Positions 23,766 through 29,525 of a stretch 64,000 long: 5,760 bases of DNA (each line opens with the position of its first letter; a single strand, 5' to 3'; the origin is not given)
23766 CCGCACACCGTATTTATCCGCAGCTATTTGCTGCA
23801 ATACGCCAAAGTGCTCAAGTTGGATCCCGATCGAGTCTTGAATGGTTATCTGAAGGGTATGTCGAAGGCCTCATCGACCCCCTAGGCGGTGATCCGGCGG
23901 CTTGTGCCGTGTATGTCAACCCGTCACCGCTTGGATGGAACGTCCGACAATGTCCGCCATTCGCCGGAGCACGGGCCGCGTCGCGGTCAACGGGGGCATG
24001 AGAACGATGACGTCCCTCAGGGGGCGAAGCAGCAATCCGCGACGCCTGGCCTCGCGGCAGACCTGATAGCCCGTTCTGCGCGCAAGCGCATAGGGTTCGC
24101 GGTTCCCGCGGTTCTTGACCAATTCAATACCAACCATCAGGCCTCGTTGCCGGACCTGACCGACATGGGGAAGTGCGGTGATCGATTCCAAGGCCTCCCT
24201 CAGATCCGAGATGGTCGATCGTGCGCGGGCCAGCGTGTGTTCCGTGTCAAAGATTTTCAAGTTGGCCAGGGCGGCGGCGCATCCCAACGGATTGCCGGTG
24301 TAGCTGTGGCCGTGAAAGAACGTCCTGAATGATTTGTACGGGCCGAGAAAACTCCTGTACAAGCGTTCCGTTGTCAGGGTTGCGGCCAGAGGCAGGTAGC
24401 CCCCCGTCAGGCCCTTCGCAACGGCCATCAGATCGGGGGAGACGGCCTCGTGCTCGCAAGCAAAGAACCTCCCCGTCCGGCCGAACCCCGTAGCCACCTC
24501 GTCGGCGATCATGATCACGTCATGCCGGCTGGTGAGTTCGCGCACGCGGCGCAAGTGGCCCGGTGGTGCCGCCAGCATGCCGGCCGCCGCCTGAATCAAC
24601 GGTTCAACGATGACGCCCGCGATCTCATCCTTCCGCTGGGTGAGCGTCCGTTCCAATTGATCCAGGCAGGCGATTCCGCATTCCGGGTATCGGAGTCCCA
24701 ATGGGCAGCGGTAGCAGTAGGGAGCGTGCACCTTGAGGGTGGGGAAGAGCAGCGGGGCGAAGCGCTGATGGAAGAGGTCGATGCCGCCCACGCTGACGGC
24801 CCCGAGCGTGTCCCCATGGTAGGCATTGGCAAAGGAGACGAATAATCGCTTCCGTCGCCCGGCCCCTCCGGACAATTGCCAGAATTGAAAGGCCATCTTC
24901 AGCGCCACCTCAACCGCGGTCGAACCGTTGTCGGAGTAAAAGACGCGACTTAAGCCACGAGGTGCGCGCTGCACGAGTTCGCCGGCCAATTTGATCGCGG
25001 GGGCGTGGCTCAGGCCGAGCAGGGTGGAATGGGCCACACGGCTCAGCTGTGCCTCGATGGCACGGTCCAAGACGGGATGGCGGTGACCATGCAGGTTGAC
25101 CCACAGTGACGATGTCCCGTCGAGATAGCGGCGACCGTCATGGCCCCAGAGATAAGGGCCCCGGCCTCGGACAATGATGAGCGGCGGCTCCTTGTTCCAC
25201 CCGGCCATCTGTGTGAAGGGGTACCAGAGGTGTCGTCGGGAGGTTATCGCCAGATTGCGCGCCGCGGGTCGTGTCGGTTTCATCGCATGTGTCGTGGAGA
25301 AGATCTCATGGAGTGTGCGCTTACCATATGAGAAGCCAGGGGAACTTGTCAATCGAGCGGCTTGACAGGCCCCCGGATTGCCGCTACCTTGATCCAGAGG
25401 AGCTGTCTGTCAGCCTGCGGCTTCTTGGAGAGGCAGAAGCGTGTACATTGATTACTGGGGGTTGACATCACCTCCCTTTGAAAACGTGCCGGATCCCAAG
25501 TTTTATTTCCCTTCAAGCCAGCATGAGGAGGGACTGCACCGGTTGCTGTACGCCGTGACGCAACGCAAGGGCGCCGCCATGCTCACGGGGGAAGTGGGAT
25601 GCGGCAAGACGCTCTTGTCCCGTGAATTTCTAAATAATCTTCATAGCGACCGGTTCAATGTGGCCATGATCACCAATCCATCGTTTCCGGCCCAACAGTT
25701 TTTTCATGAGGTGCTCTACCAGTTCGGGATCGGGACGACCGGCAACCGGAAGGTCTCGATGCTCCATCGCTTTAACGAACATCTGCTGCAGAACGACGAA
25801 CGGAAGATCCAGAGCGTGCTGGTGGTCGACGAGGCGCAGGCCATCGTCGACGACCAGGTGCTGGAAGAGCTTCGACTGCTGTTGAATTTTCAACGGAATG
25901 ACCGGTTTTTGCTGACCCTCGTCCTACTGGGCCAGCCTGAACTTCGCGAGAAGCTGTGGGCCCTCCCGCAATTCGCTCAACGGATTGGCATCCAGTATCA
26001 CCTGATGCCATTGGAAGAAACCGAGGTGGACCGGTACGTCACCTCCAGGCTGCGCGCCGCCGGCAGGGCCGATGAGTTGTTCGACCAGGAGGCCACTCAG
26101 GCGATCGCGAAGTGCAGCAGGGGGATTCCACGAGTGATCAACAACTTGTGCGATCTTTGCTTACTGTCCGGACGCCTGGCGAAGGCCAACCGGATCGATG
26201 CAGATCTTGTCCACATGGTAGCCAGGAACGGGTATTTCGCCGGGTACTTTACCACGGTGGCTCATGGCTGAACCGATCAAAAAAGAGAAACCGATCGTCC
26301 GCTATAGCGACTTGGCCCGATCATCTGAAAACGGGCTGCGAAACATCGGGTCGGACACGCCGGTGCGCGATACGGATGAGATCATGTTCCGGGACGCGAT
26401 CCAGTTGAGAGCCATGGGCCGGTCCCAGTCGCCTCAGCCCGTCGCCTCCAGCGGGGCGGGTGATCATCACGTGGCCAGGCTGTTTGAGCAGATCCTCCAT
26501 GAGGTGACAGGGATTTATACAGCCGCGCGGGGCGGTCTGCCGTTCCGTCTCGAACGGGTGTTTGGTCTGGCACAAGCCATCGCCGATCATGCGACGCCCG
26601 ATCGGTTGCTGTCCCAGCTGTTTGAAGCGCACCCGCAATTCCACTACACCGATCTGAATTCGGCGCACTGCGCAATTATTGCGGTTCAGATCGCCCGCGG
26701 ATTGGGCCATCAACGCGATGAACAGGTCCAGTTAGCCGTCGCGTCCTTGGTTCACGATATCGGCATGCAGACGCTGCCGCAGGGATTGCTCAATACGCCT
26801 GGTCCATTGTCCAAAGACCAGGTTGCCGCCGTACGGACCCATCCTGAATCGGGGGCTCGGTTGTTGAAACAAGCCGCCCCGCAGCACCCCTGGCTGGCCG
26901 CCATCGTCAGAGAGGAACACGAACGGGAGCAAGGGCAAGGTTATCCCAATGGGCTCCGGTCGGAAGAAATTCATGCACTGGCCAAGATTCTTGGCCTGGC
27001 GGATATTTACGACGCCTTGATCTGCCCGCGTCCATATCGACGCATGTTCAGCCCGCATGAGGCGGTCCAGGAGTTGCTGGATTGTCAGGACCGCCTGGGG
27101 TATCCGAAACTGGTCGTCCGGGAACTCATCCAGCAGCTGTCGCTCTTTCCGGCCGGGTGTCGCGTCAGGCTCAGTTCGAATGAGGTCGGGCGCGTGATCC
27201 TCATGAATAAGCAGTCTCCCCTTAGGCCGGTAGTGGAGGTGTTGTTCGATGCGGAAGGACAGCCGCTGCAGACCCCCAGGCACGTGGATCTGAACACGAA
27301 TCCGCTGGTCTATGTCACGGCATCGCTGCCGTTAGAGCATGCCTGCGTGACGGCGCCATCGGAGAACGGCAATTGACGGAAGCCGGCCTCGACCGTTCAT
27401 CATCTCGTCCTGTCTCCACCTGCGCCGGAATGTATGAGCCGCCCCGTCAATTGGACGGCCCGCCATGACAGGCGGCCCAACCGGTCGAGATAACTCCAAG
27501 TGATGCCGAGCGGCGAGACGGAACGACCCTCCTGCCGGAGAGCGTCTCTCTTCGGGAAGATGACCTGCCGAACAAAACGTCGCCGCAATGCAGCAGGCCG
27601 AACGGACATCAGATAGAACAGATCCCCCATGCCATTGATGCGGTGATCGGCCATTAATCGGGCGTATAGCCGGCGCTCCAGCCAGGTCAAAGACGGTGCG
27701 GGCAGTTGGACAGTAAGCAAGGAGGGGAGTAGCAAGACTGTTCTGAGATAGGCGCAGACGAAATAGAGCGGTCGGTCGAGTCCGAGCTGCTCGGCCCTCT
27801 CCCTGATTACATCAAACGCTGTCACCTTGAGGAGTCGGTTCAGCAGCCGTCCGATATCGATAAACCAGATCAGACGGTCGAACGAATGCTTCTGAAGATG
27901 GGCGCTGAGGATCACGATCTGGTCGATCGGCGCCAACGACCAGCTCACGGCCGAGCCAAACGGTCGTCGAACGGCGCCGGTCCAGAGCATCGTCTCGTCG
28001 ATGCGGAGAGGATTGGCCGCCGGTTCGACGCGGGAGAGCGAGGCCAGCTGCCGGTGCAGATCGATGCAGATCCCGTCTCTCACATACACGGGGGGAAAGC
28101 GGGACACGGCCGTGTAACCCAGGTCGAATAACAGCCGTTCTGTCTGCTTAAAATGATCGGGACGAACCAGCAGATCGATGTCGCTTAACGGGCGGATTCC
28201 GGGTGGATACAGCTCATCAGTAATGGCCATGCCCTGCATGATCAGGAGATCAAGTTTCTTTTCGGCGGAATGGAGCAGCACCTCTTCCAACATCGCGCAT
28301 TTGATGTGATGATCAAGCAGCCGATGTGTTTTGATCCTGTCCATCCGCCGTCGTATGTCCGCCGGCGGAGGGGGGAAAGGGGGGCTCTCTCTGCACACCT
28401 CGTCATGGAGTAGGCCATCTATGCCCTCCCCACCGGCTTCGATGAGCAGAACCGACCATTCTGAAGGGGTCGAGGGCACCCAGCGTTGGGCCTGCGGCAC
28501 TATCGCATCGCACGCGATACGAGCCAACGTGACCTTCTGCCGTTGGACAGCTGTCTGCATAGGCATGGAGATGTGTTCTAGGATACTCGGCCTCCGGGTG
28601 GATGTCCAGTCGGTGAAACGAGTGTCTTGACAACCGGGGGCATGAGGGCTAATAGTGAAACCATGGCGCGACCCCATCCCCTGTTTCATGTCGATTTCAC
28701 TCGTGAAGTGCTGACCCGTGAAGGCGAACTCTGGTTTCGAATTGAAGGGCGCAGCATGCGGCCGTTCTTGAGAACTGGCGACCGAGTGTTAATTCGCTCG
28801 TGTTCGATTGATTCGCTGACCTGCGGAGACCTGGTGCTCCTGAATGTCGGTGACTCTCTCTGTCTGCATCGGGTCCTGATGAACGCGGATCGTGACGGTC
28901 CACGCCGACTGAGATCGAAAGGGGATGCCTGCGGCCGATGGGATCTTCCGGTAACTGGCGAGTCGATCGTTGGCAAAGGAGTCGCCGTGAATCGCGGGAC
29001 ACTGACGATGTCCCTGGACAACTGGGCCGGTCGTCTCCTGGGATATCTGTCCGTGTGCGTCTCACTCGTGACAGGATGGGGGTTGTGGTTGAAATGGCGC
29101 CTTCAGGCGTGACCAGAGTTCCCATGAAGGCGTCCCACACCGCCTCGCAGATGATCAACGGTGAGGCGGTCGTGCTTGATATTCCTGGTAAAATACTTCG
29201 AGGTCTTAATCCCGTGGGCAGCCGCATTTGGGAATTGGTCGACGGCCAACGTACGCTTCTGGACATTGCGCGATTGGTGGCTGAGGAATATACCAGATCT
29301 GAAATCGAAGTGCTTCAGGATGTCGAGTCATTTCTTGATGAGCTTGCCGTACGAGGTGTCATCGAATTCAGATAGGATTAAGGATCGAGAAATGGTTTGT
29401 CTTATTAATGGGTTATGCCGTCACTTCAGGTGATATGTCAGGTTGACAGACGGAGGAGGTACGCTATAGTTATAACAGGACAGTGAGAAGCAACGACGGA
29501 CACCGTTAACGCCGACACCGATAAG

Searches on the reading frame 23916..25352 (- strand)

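Call 6: search_protein_families(library=pfam, proteins=[window:23916-25352:-], max_evalue=0.001)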
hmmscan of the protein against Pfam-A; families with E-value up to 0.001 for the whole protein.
window:23916-25352:- (478 aa): 1 family
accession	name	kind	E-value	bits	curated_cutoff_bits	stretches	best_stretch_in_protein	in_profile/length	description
PF00202.27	Aminotran_3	-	1.2e-98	330.9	30.5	1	52-467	5-397/403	Aminotransferase class-III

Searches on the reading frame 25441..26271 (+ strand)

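Call 6: search_protein_families(library=pfam, proteins=[window:25441-26271:+], max_evalue=0.001)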
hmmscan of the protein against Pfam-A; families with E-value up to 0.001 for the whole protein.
window:25441-26271:+ (276 aa): 8 families
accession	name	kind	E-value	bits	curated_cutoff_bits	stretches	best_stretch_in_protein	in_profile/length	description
PF13401.12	AAA_22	-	1.1e-26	94.2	27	1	41-172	3-130/130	AAA domain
PF13191.12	AAA_16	-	1e-05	26.6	32.6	1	30-153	10-161/167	AAA ATPase domain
PF05621.17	TniB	-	1.2e-05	25.3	22.4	1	34-182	25-179/189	Bacterial TniB protein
PF12775.13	AAA_7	-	0.00016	21.7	25.8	1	34-78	24-68/181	P-loop containing dynein motor region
PF09848.15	SLFN-g3_helicase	-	0.00025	20.9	24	1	47-161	5-121/354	Schlafen group 3, DNA/RNA helicase domain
PF02367.23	TsaE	-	0.00028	21.3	26.6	1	31-88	9-62/128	Threonylcarbamoyl adenosine biosynthesis protein TsaE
PF07728.20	AAA_5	-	0.00035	21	22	1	47-149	3-91/139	AAA domain (dynein-related subfamily)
PF00004.35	AAA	-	0.00054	20.8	21.2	1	47-142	2-86/131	ATPase family associated with various cellular activities (AAA)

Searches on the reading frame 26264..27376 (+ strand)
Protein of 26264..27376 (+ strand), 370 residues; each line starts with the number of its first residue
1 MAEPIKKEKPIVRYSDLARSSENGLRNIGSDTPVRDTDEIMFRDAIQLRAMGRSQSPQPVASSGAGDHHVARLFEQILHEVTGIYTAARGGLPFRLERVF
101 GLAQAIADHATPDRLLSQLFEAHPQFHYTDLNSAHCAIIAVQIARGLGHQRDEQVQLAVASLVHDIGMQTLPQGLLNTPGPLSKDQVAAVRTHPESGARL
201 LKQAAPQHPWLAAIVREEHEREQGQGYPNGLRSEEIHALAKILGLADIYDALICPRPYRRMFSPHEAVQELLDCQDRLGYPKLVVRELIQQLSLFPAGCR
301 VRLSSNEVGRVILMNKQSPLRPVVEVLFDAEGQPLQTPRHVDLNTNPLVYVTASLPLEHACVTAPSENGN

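Call 6: search_protein_families(library=pfam, proteins=[window:26264-27376:+], max_evalue=0.001)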
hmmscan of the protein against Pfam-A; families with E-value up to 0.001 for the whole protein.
window:26264-27376:+ (370 aa): 2 families
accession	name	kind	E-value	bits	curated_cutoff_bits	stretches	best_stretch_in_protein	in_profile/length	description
PF13487.12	HD_5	-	7.5e-24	84.8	27.2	1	135-275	20-162/170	HD domain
PF01966.28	HD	-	2.4e-12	47.6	22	1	135-251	7-115/116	HD domain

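Call 30: search_solved_structures(query=window:26264-27376:+, max_evalue=0.001, show_alignments=3)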
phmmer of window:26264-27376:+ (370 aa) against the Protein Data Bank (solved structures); distinct sequences matched with E-value up to 0.001: 6.
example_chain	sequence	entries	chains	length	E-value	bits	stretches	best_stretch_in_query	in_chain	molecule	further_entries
5z7c_A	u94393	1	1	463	6.6e-19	71.8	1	127-263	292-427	3'3'-cGAMP-specific phosphodiesterase 3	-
4mcw_A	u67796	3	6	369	9e-15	58.2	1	139-268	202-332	Metal dependent phosphohydrolase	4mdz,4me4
9rbz_A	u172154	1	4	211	1.9e-11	47.2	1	137-271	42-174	HD domain/sensory box protein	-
4r8z_A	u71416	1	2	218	2e-11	47.2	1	153-269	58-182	Cyclic di-GMP phosphodiesterase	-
9rc0_A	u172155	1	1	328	5.6e-11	45.7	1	136-268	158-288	HD domain/sensory box protein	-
3tm8_A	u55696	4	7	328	4.8e-05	26.2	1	136-254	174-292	Uncharacterized protein | Uncharacterized protein Bd1817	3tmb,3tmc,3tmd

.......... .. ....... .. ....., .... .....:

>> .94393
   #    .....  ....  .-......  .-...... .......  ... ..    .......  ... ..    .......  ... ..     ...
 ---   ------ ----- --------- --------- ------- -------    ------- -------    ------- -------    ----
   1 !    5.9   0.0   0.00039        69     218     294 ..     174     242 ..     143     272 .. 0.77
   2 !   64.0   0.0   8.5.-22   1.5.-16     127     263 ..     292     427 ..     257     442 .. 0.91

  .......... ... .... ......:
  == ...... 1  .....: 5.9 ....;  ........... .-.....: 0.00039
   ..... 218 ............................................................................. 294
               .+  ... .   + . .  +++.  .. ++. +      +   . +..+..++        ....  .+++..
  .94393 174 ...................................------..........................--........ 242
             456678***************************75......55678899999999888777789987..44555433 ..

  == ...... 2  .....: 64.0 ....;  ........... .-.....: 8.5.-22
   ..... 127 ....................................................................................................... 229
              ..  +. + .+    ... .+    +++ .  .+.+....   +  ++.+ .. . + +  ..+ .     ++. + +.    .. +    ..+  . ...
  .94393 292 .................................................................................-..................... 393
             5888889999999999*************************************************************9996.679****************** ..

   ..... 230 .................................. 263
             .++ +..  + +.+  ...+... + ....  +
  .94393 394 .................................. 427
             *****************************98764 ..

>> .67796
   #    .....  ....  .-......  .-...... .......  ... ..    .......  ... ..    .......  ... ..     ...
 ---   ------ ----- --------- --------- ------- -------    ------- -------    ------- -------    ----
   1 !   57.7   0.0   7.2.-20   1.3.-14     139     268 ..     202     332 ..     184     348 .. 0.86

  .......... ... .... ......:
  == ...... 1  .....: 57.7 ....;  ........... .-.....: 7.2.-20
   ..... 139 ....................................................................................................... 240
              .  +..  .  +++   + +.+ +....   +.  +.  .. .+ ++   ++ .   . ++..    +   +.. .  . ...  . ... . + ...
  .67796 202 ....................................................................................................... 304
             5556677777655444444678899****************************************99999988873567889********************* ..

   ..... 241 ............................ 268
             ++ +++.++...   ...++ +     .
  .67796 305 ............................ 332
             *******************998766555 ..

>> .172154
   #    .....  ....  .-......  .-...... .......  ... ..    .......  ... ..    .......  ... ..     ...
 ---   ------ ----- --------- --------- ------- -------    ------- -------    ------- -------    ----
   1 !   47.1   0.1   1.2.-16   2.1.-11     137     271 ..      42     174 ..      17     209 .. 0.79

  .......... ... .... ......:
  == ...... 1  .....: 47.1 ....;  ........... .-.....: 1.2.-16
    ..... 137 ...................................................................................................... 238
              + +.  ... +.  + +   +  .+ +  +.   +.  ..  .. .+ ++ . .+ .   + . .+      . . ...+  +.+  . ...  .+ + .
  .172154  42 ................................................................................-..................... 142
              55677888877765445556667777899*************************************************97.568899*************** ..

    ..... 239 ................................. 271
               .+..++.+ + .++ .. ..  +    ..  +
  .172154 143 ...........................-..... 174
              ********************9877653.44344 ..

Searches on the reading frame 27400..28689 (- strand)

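Call 6: search_protein_families(library=pfam, proteins=[window:27400-28689:-], max_evalue=0.001)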
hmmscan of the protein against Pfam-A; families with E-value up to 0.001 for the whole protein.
window:27400-28689:- (429 aa): 1 family
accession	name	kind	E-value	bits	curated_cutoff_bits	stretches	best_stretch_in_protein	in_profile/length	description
PF14907.12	NTP_transf_5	-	6.7e-32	111.5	31.2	1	75-317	2-246/249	Uncharacterised nucleotidyltransferase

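Call 56: search_protein_families(library=ncbifam, proteins=[window:27400-28689:-], max_evalue=0.01)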
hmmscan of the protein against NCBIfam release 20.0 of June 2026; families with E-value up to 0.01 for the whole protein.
window:27400-28689:- (429 aa): 0 families

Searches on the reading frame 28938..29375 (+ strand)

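Call 6: search_protein_families(library=pfam, proteins=[window:28938-29375:+], max_evalue=0.001)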
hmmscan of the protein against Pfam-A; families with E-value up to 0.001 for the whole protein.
window:28938-29375:+ (145 aa): 1 family
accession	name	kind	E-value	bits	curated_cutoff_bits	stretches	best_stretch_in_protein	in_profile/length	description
PF05402.18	PqqD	-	9.4e-15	55.1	23.4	1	76-142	1-67/67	Coenzyme PQQ synthesis protein D (PqqD)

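Call 56: search_protein_families(library=ncbifam, proteins=[window:28938-29375:+], max_evalue=0.01)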
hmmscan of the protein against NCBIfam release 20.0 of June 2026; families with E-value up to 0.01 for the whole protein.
window:28938-29375:+ (145 aa): 5 families
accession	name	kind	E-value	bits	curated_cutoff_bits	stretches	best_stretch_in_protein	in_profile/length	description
TIGR03859.1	PQQ_PqqD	equivalog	8.9e-09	35.1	46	1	78-142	18-80/81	pyrroloquinoline quinone biosynthesis peptide chaperone PqqD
NF033536.1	lasso_PqqD_Bac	exception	1.4e-07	31.6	80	1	64-143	9-87/88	lasso peptide biosynthesis PqqD family chaperone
TIGR04248.1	SCM_PqqD_rel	equivalog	2.3e-06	27.7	100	1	89-142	28-81/84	SynChlorMet cassette protein ScmD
TIGR04302.1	geo_PqqD_fam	equivalog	2.8e-06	27.7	100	1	84-143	43-101/102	GeoRSP system PqqD family peptide chaperone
NF002535.0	PRK02079.1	equivalog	0.001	18.8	101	1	83-135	32-82/92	pyrroloquinoline quinone biosynthesis peptide chaperone PqqD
